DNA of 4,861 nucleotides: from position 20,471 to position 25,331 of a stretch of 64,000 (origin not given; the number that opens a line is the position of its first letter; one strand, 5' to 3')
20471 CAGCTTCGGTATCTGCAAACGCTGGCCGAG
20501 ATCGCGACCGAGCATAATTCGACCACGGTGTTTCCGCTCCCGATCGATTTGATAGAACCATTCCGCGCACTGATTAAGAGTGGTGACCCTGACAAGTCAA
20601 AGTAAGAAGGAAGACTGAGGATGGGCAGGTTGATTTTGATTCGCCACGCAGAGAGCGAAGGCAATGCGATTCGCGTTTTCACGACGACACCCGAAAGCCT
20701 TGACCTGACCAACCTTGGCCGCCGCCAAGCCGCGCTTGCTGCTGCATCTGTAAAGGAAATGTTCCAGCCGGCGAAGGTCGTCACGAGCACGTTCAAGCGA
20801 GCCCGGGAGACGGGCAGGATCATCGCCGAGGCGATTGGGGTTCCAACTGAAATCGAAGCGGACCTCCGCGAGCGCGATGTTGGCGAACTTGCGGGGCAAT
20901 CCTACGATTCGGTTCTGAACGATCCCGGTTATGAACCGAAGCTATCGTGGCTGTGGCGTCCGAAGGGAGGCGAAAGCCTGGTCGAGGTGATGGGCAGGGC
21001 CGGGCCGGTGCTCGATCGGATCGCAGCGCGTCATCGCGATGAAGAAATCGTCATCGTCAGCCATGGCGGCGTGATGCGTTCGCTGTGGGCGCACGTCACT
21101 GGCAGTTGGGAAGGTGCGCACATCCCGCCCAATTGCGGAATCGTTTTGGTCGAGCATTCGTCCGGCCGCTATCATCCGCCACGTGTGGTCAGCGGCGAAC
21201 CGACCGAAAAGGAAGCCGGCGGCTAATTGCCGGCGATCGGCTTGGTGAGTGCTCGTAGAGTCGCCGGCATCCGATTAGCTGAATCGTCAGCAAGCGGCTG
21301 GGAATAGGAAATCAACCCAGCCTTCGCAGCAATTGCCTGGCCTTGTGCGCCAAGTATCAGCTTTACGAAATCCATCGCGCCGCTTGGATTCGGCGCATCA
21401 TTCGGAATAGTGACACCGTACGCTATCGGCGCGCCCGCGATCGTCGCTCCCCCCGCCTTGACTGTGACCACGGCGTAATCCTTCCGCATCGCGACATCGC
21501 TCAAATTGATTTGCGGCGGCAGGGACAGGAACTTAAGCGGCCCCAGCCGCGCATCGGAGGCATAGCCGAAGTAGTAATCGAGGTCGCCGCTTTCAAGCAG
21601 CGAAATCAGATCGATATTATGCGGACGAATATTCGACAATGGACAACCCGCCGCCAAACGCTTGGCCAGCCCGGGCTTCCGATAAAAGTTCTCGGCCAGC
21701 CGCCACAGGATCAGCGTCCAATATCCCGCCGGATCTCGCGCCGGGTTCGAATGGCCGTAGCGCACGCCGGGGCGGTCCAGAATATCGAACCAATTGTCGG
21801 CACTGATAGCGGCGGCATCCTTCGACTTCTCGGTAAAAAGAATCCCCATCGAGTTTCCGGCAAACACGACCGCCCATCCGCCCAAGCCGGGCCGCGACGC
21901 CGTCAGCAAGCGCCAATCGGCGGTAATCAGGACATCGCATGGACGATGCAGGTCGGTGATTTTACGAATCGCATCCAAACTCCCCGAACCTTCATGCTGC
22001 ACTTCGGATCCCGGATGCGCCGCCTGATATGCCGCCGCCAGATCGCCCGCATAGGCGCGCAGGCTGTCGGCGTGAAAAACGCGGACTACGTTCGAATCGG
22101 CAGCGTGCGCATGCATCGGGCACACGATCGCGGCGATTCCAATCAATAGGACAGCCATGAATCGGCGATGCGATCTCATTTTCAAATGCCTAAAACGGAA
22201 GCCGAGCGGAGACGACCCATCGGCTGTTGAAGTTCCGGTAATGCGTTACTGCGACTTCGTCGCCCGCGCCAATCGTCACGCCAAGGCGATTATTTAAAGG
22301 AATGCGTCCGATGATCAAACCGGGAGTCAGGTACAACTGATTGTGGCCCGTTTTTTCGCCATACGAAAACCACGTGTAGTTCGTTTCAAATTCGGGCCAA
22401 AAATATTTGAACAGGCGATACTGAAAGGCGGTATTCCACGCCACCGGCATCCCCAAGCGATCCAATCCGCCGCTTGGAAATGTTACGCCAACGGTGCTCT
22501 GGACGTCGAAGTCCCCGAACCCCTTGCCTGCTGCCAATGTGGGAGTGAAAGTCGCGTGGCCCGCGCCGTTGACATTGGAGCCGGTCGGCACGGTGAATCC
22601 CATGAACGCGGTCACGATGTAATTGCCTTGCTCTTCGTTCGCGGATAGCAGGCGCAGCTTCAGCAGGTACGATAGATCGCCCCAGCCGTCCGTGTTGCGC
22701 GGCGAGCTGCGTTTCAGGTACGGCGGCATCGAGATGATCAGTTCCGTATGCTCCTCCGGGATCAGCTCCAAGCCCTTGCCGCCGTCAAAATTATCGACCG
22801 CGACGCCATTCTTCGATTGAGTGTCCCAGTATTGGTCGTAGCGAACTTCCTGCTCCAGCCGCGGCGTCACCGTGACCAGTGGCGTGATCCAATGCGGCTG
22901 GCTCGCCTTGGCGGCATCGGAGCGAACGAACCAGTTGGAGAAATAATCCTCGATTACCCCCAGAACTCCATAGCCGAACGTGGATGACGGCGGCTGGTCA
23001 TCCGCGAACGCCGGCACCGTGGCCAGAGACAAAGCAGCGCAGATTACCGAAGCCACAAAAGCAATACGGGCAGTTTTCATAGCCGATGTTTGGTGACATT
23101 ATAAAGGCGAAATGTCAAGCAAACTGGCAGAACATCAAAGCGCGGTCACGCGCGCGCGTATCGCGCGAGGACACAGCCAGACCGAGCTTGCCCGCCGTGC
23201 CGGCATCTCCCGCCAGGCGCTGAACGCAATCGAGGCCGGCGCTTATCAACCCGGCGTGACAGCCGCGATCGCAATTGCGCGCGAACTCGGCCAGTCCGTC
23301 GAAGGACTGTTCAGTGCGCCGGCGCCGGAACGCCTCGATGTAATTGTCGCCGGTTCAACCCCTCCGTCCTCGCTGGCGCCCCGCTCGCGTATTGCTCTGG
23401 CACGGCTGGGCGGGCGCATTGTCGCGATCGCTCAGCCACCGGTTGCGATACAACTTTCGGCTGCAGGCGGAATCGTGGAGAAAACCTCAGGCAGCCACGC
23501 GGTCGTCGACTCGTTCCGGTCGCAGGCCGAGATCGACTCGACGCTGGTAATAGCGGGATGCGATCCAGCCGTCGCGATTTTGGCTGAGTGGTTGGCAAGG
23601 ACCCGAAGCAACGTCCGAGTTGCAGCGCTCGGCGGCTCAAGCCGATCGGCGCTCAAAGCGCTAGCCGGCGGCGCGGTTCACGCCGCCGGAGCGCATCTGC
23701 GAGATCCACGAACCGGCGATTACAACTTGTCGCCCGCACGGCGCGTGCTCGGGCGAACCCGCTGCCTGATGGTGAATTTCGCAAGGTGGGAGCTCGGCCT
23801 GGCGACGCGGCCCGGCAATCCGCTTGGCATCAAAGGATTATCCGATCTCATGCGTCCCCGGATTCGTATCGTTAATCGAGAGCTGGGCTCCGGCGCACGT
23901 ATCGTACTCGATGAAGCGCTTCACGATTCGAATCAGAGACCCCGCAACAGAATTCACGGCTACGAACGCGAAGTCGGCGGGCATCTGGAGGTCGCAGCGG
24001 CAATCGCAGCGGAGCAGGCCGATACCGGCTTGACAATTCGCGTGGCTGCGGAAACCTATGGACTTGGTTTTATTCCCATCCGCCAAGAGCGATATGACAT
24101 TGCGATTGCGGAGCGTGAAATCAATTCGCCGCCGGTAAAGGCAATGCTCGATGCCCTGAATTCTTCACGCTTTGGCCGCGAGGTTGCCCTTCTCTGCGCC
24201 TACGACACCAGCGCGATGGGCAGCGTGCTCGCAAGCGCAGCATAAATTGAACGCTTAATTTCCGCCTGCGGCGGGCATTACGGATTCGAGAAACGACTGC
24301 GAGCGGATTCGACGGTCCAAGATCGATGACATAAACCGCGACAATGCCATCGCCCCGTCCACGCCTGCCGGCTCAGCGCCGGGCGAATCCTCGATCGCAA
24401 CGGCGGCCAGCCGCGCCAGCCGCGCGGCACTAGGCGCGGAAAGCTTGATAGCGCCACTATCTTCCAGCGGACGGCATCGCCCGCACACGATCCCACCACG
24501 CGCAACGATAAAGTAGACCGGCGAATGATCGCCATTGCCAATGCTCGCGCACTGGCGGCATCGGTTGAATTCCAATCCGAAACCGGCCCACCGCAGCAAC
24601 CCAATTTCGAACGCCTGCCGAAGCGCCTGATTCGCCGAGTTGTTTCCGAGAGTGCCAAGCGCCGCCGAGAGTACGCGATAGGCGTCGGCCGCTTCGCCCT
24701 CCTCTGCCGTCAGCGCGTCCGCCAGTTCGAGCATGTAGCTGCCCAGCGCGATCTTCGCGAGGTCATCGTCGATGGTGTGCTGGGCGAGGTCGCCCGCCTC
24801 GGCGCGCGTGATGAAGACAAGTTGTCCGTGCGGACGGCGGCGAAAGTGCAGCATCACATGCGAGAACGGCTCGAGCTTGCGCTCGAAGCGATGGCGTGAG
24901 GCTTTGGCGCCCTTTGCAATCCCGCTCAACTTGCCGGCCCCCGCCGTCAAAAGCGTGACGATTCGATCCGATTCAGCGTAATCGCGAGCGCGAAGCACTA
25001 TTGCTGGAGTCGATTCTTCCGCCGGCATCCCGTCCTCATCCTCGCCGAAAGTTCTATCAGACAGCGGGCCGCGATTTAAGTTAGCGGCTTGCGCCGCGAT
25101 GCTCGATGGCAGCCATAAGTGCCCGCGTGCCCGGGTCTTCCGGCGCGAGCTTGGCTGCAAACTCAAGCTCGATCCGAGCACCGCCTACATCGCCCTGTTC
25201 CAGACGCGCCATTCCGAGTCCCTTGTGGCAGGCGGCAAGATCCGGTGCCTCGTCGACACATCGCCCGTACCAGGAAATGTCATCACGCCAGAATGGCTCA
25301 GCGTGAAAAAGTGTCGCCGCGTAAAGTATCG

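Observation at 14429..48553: Ten-paralog expansion of a membrane GT-C-like + TPR protein family occupying about 30% of the window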

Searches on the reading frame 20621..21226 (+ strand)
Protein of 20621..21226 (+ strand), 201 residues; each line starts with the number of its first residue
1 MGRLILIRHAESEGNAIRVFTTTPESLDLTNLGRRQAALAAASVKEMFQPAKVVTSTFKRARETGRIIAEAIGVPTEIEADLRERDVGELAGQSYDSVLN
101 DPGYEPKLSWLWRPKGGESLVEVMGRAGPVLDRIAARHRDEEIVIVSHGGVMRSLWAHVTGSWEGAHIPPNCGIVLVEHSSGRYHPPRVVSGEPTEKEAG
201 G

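Call 84: search_protein_families(library=pfam, proteins=[window:20621-21226:+], max_evalue=0.001)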
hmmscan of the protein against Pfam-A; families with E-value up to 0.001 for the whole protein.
window:20621-21226:+ (201 aa): 1 family
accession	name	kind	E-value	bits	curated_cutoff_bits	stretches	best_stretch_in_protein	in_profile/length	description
PF00300.27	His_Phos_1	-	1.5e-40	139.4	21.7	1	4-184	1-186/194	Histidine phosphatase superfamily (branch 1)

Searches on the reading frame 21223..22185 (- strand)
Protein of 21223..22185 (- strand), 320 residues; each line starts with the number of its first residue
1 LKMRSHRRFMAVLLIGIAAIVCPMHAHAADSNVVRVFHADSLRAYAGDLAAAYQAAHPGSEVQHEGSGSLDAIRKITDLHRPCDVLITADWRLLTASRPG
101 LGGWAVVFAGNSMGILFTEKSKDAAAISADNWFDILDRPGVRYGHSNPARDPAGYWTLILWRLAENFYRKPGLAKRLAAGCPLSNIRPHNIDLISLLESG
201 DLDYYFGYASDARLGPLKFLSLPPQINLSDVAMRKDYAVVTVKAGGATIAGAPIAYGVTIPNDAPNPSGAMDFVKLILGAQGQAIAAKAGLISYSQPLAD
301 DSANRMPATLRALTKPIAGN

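Call 15: search_protein_families(library=pfam, proteins=[window:21223-22185:-], max_evalue=0.00001)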
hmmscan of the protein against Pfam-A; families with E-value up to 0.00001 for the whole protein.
window:21223-22185:- (320 aa): 3 families
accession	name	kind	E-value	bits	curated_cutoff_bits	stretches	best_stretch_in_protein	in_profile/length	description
PF13531.11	SBP_bac_11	-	1.1e-32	114.1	25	1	34-291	1-226/227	Bacterial extracellular solute-binding protein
PF01547.30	SBP_bac_1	-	7.5e-08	33.2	26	1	194-284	222-307/307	Bacterial extracellular solute-binding protein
PF13416.11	SBP_bac_8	-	8.5e-06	26.2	27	0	187-294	172-258/279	Bacterial extracellular solute-binding protein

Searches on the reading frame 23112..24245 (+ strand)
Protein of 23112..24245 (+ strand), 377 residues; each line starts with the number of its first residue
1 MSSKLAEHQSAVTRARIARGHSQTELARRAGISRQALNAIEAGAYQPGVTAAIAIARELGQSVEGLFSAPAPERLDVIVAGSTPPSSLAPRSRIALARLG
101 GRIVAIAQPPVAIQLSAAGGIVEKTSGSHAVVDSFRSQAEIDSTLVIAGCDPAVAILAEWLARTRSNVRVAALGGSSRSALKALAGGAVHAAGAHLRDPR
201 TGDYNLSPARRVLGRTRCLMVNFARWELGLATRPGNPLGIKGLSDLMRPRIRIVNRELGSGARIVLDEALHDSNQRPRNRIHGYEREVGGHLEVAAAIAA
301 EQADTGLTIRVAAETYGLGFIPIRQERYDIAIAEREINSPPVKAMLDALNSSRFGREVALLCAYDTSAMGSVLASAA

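Call 15: search_protein_families(library=pfam, proteins=[window:23112-24245:+], max_evalue=0.00001)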
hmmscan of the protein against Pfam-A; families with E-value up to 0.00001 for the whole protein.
window:23112-24245:+ (377 aa): 3 families
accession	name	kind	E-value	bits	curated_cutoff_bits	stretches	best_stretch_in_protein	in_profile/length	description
PF12727.12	PBP_like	-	1.2e-59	201.2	27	1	159-349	2-192/193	PBP superfamily domain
PF01381.28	HTH_3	-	6.9e-13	48.9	23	1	14-64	3-53/55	Helix-turn-helix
PF13560.12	HTH_31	-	5.1e-07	30.4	27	1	14-62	8-57/64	Helix-turn-helix domain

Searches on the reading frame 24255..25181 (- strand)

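Call 15: search_protein_families(library=pfam, proteins=[window:24255-25181:-], max_evalue=0.00001)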
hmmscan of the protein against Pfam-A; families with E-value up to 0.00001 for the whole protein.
window:24255-25181:- (308 aa): 2 families
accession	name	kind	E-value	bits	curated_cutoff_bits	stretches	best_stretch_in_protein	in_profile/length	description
PF11967.14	RecO_N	-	3e-22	78.9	27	1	55-129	3-76/80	Recombination protein O N terminal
PF02565.21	RecO_C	-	7e-17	62.1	22.1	1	140-290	3-147/157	Recombination protein O C terminal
